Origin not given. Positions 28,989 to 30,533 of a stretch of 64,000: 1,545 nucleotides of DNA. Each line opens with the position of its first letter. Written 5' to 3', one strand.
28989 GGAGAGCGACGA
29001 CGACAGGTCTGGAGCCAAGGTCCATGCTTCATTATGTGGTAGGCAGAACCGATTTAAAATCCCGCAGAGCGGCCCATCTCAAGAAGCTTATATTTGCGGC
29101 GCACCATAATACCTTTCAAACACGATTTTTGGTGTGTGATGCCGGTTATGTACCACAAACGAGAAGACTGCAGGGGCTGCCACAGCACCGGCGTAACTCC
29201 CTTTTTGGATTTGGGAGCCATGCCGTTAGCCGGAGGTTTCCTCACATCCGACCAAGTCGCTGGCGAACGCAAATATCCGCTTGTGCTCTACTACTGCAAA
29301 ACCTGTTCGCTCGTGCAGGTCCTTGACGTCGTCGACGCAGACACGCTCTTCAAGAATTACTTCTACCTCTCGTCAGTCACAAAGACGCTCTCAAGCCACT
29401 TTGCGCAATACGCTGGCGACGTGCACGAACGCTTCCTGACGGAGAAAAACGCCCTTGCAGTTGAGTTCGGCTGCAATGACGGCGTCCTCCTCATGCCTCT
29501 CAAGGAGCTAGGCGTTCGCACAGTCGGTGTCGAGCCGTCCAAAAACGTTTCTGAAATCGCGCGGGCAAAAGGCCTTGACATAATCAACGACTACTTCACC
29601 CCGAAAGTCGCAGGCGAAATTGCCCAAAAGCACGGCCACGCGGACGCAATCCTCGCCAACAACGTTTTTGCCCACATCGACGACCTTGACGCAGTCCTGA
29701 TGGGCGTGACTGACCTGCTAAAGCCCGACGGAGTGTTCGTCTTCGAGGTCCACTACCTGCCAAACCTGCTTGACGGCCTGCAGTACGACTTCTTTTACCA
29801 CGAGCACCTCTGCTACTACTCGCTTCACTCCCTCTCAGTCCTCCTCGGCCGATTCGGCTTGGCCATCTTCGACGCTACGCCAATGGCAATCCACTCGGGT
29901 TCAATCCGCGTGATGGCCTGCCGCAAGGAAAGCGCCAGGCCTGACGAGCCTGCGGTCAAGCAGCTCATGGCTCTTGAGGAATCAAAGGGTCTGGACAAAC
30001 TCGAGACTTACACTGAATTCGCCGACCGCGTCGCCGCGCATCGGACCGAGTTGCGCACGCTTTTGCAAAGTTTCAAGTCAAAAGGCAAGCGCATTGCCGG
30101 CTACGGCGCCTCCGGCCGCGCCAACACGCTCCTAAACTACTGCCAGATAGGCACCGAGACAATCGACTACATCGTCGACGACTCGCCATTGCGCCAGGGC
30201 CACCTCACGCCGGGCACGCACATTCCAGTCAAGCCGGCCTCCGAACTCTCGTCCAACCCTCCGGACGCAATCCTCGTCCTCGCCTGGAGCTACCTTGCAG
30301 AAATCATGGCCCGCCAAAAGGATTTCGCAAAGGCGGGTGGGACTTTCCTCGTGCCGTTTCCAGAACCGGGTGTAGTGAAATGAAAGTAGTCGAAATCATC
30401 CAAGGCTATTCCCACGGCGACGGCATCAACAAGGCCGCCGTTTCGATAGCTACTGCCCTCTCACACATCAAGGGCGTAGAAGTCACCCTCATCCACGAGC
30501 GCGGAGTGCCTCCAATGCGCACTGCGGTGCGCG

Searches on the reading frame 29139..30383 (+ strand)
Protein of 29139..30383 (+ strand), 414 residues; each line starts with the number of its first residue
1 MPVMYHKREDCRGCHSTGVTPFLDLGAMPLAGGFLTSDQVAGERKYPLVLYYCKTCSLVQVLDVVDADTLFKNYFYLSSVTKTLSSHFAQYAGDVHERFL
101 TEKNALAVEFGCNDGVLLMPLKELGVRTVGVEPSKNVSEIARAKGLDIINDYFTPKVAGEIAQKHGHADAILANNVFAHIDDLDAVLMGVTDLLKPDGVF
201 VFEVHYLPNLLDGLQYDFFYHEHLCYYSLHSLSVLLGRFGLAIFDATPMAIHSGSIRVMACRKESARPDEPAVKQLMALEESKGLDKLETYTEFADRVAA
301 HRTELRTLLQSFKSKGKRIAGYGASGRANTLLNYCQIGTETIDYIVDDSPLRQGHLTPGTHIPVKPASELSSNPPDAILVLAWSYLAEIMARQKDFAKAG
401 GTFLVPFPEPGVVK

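Call 3: search_protein_families(library=pfam, proteins=[window:29139-30383:+], max_evalue=0.001)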
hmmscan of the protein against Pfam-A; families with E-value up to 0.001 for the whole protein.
window:29139-30383:+ (414 aa): 7 families
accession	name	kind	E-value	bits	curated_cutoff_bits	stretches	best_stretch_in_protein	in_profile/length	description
PF08484.17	Methyltransf_14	-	6.8e-56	188.9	23.5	1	251-408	2-160/160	C-methyltransferase C-terminal domain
PF13489.12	Methyltransf_23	-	8.5e-24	84.6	27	1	91-243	8-161/164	Methyltransferase domain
PF08421.16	Methyltransf_13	-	1.1e-19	70.7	31.3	1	11-71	1-62/62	Putative zinc binding domain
PF08242.18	Methyltransf_12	-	7.1e-14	52.8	30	1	108-200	1-98/98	Methyltransferase domain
PF08241.18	Methyltransf_11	-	3e-10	41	21.2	1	109-202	2-95/95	Methyltransferase domain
PF13649.12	Methyltransf_25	-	1e-07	33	27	1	108-198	2-97/97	Methyltransferase domain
PF13847.12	Methyltransf_31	-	6.6e-05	23.1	27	1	107-206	7-113/145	Methyltransferase domain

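Call 5: search_protein_families(library=ncbifam, proteins=[window:29139-30383:+], max_evalue=0.00001)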
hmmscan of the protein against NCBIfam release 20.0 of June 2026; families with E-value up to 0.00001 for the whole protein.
window:29139-30383:+ (414 aa): 1 family
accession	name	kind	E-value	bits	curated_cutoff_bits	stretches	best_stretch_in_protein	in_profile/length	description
TIGR01983.1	UbiG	equivalog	8.6e-08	31.7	102.95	1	106-202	52-151/228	bifunctional 2-polyprenyl-6-hydroxyphenol methylase/3-demethylubiquinol 3-O-methyltransferase UbiG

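Call 12: search_solved_structures(query=window:29139-30383:+, max_evalue=0.001, show_alignments=1)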
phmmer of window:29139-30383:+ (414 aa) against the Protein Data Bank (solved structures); distinct sequences matched with E-value up to 0.001: 12.
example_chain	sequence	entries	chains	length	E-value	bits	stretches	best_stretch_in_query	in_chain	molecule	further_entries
4rv9_A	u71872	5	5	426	3.2e-92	313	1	10-413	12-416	D-mycarose 3-C-methyltransferase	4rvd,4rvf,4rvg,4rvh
5t6b_A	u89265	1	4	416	1.1e-86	294.8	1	10-409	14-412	Sugar 3-C-methyl transferase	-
5t64_A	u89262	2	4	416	4e-86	292.9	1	10-411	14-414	Sugar 3-C-methyl transferase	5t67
3ndi_A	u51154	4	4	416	1.3e-85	291.3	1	11-409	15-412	Methyltransferase | TcaB9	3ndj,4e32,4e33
4e31_A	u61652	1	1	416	1.4e-85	291.2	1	11-409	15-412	TcaB9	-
4e2y_A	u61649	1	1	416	3.3e-85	289.9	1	11-409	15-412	TcaB9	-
4e2x_A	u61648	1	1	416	4.5e-85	289.5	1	11-409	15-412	TcaB9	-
4e2z_A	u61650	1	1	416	1.2e-84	288.1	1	11-409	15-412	TcaB9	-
4e2w_A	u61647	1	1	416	1.2e-84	288.1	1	11-409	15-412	TcaB9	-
4e30_A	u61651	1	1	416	3.1e-84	286.7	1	11-409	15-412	TcaB9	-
3e8s_A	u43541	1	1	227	2.7e-05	26.8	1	107-222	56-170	Putative SAM Dependent Methyltransferase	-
2avn_A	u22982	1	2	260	0.00028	23.4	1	96-206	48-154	ubiquinone/menaquinone biosynthesis methyltransferase-related protein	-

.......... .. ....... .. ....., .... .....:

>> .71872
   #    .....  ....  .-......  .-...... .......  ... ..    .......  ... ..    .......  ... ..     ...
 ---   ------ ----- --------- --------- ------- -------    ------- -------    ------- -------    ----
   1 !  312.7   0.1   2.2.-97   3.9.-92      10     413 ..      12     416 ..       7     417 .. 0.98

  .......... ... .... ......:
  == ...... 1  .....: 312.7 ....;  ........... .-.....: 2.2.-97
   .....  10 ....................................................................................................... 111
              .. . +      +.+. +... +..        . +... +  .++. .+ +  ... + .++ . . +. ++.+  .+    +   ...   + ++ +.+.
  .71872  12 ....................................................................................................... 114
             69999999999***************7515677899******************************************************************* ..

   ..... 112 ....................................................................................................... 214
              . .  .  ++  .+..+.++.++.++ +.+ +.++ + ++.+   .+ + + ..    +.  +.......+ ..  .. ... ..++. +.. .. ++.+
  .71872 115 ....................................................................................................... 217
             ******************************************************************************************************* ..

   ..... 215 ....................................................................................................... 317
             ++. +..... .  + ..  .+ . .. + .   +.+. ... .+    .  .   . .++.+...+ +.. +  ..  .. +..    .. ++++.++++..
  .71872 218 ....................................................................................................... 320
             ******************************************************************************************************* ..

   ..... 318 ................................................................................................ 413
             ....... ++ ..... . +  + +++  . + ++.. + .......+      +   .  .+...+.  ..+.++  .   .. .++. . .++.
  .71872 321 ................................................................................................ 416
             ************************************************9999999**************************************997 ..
